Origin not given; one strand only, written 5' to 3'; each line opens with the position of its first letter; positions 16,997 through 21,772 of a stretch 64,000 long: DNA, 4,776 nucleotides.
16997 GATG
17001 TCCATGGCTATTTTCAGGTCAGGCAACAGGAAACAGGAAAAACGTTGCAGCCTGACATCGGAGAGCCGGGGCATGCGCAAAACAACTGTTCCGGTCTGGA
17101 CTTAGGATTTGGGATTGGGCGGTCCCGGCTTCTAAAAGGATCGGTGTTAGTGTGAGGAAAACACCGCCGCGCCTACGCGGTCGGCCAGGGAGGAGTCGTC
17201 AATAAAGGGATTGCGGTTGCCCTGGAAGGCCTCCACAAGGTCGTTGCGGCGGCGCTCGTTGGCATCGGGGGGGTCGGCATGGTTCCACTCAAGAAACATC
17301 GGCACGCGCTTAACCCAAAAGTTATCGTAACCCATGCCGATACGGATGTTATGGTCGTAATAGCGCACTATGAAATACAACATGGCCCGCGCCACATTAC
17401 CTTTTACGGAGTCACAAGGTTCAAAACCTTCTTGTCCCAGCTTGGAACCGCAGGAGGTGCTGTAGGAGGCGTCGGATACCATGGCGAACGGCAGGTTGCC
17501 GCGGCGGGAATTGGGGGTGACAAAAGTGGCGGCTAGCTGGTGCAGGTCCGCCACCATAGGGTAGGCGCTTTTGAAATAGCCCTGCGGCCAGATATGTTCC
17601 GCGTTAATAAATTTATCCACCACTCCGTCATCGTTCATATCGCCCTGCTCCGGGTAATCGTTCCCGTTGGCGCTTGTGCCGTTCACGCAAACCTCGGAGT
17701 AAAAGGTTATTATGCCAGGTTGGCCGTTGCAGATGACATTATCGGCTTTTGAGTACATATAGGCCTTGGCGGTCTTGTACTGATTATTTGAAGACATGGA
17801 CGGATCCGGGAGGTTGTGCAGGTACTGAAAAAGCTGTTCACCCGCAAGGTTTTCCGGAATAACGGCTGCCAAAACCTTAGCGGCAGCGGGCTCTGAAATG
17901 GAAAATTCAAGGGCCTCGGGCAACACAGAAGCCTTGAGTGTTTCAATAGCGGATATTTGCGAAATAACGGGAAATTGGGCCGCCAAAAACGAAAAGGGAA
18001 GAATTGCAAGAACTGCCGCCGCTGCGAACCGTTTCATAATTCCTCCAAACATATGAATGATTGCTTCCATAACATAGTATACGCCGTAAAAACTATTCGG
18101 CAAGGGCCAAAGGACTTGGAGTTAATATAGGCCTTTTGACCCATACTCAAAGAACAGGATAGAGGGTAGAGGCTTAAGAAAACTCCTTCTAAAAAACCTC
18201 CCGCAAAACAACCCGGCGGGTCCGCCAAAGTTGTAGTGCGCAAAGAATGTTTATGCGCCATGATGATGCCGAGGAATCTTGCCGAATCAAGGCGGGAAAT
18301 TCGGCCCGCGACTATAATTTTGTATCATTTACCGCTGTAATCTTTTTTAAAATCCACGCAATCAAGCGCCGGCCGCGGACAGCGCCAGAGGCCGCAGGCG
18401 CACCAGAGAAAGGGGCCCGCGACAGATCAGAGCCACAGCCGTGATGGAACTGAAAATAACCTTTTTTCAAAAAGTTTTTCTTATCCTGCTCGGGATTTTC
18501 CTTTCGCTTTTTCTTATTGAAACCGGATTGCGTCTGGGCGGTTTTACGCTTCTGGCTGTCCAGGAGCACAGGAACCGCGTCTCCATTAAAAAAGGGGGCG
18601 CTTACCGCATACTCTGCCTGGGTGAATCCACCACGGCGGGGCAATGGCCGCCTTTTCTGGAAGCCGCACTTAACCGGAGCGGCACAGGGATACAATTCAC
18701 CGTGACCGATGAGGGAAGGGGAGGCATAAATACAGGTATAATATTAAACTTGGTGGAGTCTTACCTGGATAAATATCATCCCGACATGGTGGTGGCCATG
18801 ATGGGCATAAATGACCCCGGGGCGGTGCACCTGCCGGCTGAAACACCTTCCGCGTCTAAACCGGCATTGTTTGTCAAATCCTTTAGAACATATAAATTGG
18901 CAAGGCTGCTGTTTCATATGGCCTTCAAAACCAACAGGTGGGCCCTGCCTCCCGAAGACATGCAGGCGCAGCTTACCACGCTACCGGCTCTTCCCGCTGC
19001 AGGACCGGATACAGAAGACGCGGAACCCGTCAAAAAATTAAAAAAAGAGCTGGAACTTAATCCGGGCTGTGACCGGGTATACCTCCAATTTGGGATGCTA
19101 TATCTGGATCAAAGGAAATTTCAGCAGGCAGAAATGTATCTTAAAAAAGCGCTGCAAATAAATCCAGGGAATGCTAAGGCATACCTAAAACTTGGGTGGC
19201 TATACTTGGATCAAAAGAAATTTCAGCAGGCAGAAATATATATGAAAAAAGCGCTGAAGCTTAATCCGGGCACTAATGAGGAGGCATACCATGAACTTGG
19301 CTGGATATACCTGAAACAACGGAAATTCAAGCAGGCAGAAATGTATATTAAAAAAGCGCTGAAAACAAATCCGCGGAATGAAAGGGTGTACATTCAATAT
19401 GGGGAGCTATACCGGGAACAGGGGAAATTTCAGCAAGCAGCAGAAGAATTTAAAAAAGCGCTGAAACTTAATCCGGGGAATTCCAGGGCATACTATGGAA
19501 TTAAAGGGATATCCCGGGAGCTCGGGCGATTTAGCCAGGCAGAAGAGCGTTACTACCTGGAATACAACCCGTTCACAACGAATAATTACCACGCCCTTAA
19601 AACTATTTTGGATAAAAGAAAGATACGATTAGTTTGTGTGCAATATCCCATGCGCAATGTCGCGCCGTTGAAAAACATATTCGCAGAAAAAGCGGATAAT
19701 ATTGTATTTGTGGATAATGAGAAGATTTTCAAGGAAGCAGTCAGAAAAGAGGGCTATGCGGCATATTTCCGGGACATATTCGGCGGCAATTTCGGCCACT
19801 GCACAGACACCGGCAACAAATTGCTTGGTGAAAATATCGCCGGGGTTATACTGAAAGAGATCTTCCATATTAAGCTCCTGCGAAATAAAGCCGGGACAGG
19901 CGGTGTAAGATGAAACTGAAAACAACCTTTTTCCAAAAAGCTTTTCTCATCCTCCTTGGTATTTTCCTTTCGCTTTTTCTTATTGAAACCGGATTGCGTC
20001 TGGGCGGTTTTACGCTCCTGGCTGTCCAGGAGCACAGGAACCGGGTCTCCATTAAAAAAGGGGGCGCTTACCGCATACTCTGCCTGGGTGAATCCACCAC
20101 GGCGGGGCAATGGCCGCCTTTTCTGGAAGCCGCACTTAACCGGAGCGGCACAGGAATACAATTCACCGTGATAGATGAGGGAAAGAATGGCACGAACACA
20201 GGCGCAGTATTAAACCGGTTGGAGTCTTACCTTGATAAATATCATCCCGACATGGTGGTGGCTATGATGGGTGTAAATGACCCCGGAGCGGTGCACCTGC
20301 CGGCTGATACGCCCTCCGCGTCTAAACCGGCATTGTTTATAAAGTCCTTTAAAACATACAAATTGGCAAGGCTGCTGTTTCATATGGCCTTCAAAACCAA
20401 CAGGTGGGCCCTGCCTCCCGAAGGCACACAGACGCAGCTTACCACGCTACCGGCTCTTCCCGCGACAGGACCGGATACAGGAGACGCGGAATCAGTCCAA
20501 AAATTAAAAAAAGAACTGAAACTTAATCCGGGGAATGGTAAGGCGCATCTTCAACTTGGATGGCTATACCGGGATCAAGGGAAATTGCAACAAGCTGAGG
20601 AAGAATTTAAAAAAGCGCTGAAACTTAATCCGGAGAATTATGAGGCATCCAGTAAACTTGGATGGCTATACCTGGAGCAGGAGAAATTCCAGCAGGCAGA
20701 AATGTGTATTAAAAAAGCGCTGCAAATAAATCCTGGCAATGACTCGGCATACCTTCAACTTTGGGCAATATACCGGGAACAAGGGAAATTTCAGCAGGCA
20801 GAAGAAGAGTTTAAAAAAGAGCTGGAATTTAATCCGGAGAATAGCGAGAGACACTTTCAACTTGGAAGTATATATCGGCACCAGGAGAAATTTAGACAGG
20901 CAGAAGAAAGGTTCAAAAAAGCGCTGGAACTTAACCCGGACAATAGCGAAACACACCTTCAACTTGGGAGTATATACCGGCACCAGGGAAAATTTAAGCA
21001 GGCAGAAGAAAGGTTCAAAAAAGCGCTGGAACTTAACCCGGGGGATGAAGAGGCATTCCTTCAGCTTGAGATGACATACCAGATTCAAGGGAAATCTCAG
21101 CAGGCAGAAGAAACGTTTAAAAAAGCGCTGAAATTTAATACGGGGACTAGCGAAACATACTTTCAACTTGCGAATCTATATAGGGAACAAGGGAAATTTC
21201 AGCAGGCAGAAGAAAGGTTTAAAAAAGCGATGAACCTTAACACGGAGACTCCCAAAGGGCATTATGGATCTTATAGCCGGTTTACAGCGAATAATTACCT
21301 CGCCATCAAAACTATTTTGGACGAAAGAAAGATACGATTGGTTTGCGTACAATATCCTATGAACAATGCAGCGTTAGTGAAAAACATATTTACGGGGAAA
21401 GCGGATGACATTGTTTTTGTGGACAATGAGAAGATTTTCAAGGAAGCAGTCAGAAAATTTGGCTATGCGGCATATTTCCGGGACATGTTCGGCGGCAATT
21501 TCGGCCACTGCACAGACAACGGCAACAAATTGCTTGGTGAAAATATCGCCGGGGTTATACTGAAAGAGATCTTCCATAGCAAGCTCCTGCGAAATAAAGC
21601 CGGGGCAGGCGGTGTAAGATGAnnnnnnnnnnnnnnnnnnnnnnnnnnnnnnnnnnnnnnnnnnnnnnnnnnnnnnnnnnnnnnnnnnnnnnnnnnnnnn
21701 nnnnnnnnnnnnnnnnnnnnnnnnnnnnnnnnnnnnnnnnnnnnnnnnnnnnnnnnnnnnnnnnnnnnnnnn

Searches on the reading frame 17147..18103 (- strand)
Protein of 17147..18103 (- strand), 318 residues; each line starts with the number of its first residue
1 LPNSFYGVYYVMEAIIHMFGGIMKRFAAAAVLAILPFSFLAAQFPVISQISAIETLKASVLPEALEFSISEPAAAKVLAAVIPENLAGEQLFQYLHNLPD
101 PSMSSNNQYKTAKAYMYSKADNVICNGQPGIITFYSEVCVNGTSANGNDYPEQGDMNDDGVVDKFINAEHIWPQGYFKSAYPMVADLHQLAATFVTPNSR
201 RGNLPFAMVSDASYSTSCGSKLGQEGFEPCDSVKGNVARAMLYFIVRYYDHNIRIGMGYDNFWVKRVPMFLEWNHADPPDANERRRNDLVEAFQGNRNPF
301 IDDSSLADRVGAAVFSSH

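Call 60: search_protein_families(library=pfam, proteins=[window:17147-18103:-], max_evalue=0.001)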
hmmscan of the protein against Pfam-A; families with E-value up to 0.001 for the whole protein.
window:17147-18103:- (318 aa): 1 family
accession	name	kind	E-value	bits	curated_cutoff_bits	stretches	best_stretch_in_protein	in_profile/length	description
PF04231.19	Endonuclease_1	-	3.1e-37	129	25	1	105-303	17-233/235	Endonuclease I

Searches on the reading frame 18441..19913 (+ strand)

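Call 60: search_protein_families(library=pfam, proteins=[window:18441-19913:+], max_evalue=0.001)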
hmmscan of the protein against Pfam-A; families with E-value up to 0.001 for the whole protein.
window:18441-19913:+ (490 aa): 23 families
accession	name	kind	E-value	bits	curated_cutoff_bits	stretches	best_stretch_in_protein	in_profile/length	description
PF14559.12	TPR_19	-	1.9e-29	102.2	25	4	222-285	2-63/68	Tetratricopeptide repeat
PF13181.12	TPR_8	-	6.3e-28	95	25.7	4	245-276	1-32/34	Tetratricopeptide repeat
PF00515.34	TPR_1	-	2.5e-26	90.8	27.8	4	281-313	2-34/34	Tetratricopeptide repeat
PF07719.23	TPR_2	-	5.9e-26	88.8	27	3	316-347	3-34/34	Tetratricopeptide repeat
PF13431.12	TPR_17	-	2e-24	84.2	24.4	3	234-265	2-33/34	Tetratricopeptide repeat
PF13432.12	TPR_16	-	9.4e-23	80.8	32.7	3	216-277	2-63/65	Tetratricopeptide repeat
PF13428.12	TPR_14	-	3.1e-20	71.1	23.5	3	315-352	2-39/44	Tetratricopeptide repeat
PF13424.12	TPR_12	-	1.2e-18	67.4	30.1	1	213-274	5-74/77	Tetratricopeptide repeat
PF23914.1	TPR_CcmH_CycH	-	4.7e-18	66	42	3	223-349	28-156/158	Cytochrome c-type biogenesis protein H TPR domain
PF25063.1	ARM_TT21_C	-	3.3e-14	53.7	35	2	198-315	82-199/209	Tetratricopeptide repeat protein 21 C-terminal ARM domain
PF13414.12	TPR_11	-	7.8e-14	51.5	26.8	1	321-353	1-33/42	TPR repeat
PF13374.12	TPR_10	-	2.6e-12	46.8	27.5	0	245-274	2-31/42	Tetratricopeptide repeat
PF12895.13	ANAPC3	-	2.8e-12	47.2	27.2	2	257-337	1-79/82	Anaphase-promoting complex, cyclosome, subunit 3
PF13176.12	TPR_7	-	2.1e-11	43.4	27.9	0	282-312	1-33/36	Tetratricopeptide repeat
PF25062.1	ARM_TT21_N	-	2.3e-11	44.3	40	2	192-263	77-153/222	Tetratricopeptide repeat protein 21 N-terminal ARM repeat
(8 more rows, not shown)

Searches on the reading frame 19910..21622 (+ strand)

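Call 60: search_protein_families(library=pfam, proteins=[window:19910-21622:+], max_evalue=0.001)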
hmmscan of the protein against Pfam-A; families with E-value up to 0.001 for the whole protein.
window:19910-21622:+ (570 aa): 37 families (the best 25 are shown)
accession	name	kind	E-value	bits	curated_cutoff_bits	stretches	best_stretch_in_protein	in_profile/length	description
PF00515.34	TPR_1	-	1.5e-45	151.6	27.8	5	211-243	2-34/34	Tetratricopeptide repeat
PF07719.23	TPR_2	-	2.1e-44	146.4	27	5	211-243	2-34/34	Tetratricopeptide repeat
PF13431.12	TPR_17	-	5e-41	136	24.4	4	335-367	2-34/34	Tetratricopeptide repeat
PF13181.12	TPR_8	-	5.5e-38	126.3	25.7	4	211-243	2-34/34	Tetratricopeptide repeat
PF14559.12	TPR_19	-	6e-35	119.8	25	4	325-382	4-61/68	Tetratricopeptide repeat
PF13414.12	TPR_11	-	3.1e-33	113.6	26.8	3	219-257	3-41/42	TPR repeat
PF13424.12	TPR_12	-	4e-33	113.9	30.1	4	317-375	8-74/77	Tetratricopeptide repeat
PF13428.12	TPR_14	-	1.1e-28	97.2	23.5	2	348-386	3-41/44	Tetratricopeptide repeat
PF13176.12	TPR_7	-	2.4e-28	96.2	27.9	1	349-380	2-33/36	Tetratricopeptide repeat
PF13432.12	TPR_16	-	4.1e-28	97.9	32.7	2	214-277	1-64/65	Tetratricopeptide repeat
PF23914.1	TPR_CcmH_CycH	-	2.7e-21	76.5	42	2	199-314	39-157/158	Cytochrome c-type biogenesis protein H TPR domain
PF17874.7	TPR_MalT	-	2.1e-18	67.2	45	3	382-446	82-154/336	MalT-like TPR region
PF13374.12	TPR_10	-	2.4e-18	65.9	27.5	0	419-443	7-31/42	Tetratricopeptide repeat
PF25063.1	ARM_TT21_C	-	6e-14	52.9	35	0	380-447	95-162/209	Tetratricopeptide repeat protein 21 C-terminal ARM domain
PF12895.13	ANAPC3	-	2.2e-12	47.5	27.2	1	325-405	2-81/82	Anaphase-promoting complex, cyclosome, subunit 3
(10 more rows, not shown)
